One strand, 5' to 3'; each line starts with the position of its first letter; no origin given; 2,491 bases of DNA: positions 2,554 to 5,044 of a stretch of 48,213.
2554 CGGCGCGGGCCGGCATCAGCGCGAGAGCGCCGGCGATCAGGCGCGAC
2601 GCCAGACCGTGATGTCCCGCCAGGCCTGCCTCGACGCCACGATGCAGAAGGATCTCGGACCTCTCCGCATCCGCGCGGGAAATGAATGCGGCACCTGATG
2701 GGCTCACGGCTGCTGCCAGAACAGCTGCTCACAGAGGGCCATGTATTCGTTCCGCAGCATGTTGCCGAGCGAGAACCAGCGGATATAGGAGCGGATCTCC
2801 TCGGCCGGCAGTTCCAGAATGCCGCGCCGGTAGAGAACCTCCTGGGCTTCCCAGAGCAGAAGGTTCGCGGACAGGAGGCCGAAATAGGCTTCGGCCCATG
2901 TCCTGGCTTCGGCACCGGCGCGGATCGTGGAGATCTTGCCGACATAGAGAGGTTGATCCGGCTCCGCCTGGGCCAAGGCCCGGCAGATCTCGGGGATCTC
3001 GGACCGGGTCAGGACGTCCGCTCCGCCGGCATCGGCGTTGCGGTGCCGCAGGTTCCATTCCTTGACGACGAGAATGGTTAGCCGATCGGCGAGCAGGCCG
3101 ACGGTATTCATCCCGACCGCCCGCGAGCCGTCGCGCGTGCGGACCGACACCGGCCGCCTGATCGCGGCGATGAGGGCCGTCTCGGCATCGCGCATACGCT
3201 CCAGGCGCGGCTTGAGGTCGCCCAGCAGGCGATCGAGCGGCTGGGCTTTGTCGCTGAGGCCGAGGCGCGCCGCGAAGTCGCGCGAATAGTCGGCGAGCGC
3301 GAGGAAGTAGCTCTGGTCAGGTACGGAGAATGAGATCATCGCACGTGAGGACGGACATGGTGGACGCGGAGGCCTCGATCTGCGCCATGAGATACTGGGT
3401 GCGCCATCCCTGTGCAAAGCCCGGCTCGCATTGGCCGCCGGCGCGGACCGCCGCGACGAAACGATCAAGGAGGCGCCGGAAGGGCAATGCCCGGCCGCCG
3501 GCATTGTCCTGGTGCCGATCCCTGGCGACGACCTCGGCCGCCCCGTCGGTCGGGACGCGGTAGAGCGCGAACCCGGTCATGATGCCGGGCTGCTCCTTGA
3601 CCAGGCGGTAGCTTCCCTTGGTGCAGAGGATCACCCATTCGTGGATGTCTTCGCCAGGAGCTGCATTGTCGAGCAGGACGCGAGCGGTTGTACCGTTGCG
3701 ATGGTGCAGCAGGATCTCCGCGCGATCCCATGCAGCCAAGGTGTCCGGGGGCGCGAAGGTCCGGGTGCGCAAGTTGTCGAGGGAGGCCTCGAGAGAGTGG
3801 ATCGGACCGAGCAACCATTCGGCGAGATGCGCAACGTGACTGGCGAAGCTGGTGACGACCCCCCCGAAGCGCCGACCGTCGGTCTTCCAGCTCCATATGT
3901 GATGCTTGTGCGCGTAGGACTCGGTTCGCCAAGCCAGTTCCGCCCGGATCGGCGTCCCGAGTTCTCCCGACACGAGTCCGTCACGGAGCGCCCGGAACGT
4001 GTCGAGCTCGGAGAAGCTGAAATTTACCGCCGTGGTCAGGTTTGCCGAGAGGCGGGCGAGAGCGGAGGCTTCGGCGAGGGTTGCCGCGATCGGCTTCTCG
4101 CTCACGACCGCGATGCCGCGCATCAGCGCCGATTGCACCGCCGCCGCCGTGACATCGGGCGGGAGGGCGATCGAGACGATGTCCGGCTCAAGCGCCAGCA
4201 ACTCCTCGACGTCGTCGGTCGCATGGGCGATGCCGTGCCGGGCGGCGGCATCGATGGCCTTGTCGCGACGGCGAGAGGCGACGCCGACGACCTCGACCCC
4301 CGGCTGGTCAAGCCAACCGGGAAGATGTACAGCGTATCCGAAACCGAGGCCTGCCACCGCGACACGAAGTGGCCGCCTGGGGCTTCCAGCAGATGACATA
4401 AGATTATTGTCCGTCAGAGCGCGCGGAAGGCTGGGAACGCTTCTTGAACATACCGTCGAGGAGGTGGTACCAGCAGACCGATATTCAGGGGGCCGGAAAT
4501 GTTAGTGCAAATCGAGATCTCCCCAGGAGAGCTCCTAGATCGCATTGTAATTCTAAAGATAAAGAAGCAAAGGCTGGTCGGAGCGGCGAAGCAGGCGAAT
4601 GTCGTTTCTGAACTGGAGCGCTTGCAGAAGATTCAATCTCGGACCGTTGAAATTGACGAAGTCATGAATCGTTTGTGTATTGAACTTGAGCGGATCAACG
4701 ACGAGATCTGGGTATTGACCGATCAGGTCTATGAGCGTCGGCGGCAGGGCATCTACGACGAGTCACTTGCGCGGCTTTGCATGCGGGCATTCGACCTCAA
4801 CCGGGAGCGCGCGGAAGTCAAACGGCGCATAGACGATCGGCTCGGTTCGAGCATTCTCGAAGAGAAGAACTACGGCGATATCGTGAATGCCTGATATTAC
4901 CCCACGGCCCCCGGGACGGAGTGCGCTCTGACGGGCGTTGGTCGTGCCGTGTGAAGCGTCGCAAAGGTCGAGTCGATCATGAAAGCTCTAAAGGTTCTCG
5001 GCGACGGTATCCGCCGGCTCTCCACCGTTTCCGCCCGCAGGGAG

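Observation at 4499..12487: Divergent SecA paralog heading an operon of TPR-glycosyltransferases: candidate dedicated glycoprotein export system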

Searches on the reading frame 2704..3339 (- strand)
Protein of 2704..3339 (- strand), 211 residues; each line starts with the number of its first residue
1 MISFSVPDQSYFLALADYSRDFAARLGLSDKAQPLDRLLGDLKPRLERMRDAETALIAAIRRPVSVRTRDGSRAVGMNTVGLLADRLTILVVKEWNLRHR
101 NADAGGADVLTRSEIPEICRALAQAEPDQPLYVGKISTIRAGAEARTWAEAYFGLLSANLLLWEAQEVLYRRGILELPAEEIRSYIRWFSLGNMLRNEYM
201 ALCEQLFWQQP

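Call 53: search_protein_families(library=pfam, proteins=[window:2704-3339:-], max_evalue=1)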
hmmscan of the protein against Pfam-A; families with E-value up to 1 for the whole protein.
window:2704-3339:- (211 aa): 0 families

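Call 88: search_protein_families(library=ncbifam, proteins=[window:2704-3339:-], max_evalue=0.01)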
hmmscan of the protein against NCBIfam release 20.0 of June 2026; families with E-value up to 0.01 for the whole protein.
window:2704-3339:- (211 aa): 0 families

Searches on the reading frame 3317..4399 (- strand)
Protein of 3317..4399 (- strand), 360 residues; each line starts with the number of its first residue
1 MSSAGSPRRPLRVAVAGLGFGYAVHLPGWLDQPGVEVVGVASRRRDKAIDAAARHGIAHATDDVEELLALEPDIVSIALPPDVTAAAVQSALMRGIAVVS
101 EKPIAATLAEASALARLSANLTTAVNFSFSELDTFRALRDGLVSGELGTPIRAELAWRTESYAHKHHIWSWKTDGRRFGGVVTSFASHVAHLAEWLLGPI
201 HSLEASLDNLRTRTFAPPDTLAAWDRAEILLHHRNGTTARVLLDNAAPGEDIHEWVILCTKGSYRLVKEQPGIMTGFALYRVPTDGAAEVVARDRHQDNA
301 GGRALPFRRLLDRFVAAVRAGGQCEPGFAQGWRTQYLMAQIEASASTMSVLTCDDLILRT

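Call 3: search_protein_families(library=pfam, proteins=[window:3317-4399:-], max_evalue=0.01)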
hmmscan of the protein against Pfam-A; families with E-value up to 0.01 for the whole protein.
window:3317-4399:- (360 aa): 3 families
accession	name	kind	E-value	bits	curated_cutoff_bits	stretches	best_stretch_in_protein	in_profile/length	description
PF01408.29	GFO_IDH_MocA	-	1.1e-18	68.5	24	1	11-119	1-110/120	Oxidoreductase family, NAD-binding Rossmann fold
PF22725.1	GFO_IDH_MocA_C3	-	4.8e-16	59.3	27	1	135-265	1-124/124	GFO/IDH/MocA C-terminal domain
PF02894.22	GFO_IDH_MocA_C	-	1.3e-10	41.9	22.9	1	144-347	6-212/218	Oxidoreductase family, C-terminal alpha/beta domain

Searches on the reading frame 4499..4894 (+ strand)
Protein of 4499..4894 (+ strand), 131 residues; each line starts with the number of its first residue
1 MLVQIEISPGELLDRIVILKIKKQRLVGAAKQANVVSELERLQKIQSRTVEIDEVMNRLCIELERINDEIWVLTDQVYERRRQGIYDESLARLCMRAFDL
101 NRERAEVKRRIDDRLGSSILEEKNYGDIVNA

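Call 3: search_protein_families(library=pfam, proteins=[window:4499-4894:+], max_evalue=0.01)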
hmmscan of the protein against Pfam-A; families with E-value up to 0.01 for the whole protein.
window:4499-4894:+ (131 aa): 2 families
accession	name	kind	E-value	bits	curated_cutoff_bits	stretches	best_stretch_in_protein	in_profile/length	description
PF19662.4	DUF6165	-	6.8e-09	36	27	1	4-126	2-116/134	Family of unknown function (DUF6165)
PF14063.11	DUF4254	-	0.00028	21.2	27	0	60-119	4-60/144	Protein of unknown function (DUF4254)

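Call 69: search_solved_structures(query=window:4499-4891:+, max_evalue=10)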
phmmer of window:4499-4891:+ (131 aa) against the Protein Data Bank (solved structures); distinct sequences matched with E-value up to 10: 3.
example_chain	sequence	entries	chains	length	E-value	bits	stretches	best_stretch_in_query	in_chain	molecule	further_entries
1elr_A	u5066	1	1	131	0.79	13.5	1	72-129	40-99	TPR2A-DOMAIN OF HOP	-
3esk_A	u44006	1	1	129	0.79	13.5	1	72-129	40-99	Stress-induced-phosphoprotein 1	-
2nc9_A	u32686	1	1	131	0.81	13.5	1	72-129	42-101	Stress-induced-phosphoprotein 1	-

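Call 70: find_homologous_proteins(query=window:4499-4891:+, max_evalue=0.001)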
Query window:4499-4891:+ (131 aa): 18 proteins with E <= 0.001 among 51 candidates.
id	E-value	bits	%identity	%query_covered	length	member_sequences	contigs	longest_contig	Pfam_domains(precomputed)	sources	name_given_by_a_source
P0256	2.1e-68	246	92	100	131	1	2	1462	PF19662.5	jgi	-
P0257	5.0e-67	242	91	100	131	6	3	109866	PF19662.5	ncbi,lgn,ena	-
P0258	4.2e-57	210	77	100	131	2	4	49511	PF19662.5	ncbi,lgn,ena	-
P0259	4.3e-55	203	76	97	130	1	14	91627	PF19662.5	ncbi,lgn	-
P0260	7.1e-55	202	75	99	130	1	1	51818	PF19662.5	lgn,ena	-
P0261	2.5e-54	201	74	100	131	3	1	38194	PF19662.5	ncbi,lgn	-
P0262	8.9e-54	199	75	100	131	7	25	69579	PF19662.5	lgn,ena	-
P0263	4.1e-53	197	74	100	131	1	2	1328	PF19662.5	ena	-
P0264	2.0e-48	182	71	98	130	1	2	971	PF19662.5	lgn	-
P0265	3.0e-38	149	58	100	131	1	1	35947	PF19662.5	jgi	-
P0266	1.0e-36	144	59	100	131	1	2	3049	PF19662.5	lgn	-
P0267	5.6e-35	138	54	96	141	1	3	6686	PF19662.5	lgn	-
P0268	4.8e-34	135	55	100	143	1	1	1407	PF19662.5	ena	-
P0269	1.6e-33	134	56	100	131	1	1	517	PF19662.5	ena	-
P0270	2.9e-33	133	54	96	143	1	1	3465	PF19662.5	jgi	jgi:hypothetical protein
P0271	5.2e-33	132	55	96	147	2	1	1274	PF19662.5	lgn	-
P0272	5.9e-31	125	50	100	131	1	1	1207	PF19662.5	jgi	jgi:hypothetical protein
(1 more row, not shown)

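Call 79: predict_structure(alignment_id=A2)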
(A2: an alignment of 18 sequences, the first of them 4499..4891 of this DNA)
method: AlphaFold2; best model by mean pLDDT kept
length: 131 residues; sequences in the alignment: 18
mean_pLDDT: 88.0   pTM: 0.79
mean pLDDT of the five models: 88.0, 87.5, 87.4, 85.6, 84.7
residues with pLDDT >= 90: 95; 70-90: 16; 50-70: 11; < 50: 9
segments of 3 or more residues with pLDDT < 50: 123-131
pLDDT, mean of each block of 10 residues (from residue 1): 72 97 89 92 92 95 98 97 96 98 98 79 47 39
secondary structure, 60 per line:
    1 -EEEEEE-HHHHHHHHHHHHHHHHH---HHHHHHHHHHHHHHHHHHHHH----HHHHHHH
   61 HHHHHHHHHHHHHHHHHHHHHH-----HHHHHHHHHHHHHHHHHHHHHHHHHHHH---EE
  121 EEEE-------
elements in order: E2-7 H9-25 H29-49 H54-82 H88-115 E119-124

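Call 83: fold_search(model_id=the predicted structure, library=pdb)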
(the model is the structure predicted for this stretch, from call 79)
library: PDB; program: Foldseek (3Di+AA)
matches with E <= 10: 281; with E <= 0.001: 0
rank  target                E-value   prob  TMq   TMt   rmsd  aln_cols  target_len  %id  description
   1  6egc                  2.4e-01  0.91  0.41  0.37  10.5       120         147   16  Single-chain version of 2L4HC2_23 (PDB 5J0K) (released 2019-05-29)
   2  5j0l_D                4.5e-01  0.60  0.32  0.34  13.5       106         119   16  De novo design of protein homo-oligomers with modular hydrogen bond network-mediated specificity (released 2016-07-06)
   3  4m70_L                4.8e-01  0.63  0.38  0.42   7.8       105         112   12  Crystal structure of potato Rx-CC domain in complex with RanGAP2-WPP domain (released 2013-11-13)
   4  6y07_MODEL_1_A        5.3e-01  0.69  0.43  0.37  11.1       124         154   14  Designing a Granulopoietic Protein by Topological Rescaffolding 1: Sohair (released 2020-03-18)
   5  4hr1_A                6.0e-01  0.75  0.46  0.50   8.4       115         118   13  Structure of PAV1-137, a protein from the virus PAV1 that infects Pyrococcus abyssi. (released 2013-06-19)
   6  3cax                  6.0e-01  0.18  0.27  0.12  16.1       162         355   12  Crystal structure of uncharacterized protein PF0695 (released 2008-03-18)
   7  6n63                  6.4e-01  0.11  0.19  0.18  12.6       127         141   12  Crystal structure of an Iron binding protein (released 2019-07-17)
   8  5xsj_L                6.7e-01  0.85  0.49  0.52   7.6       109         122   11  XylFII-LytSN complex (released 2017-08-02)
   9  4m70_H                7.1e-01  0.54  0.39  0.43   7.7       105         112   12  Crystal structure of potato Rx-CC domain in complex with RanGAP2-WPP domain (released 2013-11-13)
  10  6gow_E                7.1e-01  0.25  0.32  0.36   9.4       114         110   15  Crystal structure of the flagellin-FliS complex from Bacillus subtilis crystallized in spacegroup P22121 (released 2018-08-29)
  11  5xsd_L                8.0e-01  0.80  0.48  0.52   7.6       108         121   10  XylFII-LytSN complex mutant - D103A (released 2017-08-02)
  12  7v1a_A                8.0e-01  0.23  0.34  0.19   9.9       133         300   13  Stapled TBS peptide from RIAM bound to talin R7R8 domains (released 2023-06-14)
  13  4m70_I                8.5e-01  0.30  0.31  0.35   7.9       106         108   11  Crystal structure of potato Rx-CC domain in complex with RanGAP2-WPP domain (released 2013-11-13)
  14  4w8p_A                8.5e-01  0.18  0.30  0.17  10.6       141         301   11  Crystal structure of RIAM TBS1 in complex with talin R7R8 domains (released 2014-12-03)
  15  2zr3_A                8.5e-01  0.14  0.23  0.09  15.4       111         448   22  Crystal structure of seryl-tRNA synthetase from Pyrococcus horikoshii (released 2008-09-09)
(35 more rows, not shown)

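Call 88: search_protein_families(library=ncbifam, proteins=[window:4499-4894:+], max_evalue=0.01)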
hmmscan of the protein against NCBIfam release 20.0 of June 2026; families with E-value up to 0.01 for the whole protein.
window:4499-4894:+ (131 aa): 0 families
